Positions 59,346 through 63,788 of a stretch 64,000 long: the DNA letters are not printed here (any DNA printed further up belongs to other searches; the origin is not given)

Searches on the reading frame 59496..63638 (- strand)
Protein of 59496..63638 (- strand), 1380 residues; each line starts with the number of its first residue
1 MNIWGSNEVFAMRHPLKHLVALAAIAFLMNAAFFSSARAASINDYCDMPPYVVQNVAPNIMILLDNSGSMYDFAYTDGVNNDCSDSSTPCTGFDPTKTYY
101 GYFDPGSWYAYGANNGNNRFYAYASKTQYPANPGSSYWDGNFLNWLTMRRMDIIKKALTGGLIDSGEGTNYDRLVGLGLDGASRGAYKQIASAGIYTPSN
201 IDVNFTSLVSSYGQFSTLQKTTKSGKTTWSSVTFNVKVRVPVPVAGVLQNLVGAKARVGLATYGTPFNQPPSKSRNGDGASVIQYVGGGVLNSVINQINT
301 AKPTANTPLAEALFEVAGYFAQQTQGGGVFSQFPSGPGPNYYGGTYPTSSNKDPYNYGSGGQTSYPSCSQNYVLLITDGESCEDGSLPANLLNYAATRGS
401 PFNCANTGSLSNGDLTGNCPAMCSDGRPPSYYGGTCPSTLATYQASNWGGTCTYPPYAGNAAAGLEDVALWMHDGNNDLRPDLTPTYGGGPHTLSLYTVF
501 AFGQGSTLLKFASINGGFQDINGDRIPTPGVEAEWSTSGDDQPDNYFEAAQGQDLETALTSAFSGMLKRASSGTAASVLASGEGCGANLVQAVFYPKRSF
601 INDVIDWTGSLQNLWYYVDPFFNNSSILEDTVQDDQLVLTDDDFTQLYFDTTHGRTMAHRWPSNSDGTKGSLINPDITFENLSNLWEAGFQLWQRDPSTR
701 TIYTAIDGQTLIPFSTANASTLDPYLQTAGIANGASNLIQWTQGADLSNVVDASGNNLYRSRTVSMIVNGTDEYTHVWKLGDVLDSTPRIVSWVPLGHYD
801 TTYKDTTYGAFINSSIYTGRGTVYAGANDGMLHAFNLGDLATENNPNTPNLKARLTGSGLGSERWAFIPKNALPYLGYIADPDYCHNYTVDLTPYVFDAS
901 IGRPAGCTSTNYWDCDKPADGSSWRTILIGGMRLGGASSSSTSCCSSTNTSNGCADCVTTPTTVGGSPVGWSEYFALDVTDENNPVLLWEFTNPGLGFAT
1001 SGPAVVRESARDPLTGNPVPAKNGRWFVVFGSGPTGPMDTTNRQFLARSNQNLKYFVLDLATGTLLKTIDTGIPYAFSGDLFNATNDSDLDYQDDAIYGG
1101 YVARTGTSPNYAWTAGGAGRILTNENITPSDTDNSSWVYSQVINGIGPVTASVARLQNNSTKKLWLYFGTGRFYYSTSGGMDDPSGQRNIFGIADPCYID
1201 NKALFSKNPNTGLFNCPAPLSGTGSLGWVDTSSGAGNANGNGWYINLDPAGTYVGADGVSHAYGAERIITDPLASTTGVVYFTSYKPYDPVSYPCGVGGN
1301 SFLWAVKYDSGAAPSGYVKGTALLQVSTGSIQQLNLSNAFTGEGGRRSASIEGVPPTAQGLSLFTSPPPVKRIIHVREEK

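Call 55: search_protein_families(library=pfam, proteins=[window:59496-63638:-], max_evalue=0.001)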
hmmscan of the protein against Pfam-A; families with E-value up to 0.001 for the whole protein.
window:59496-63638:- (1380 aa): 1 family
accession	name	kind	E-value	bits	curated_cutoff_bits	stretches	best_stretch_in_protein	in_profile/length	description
PF05567.17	T4P_PilY1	-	0.00066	19.1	28.1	0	780-839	1-61/411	PilY1 beta-propeller domain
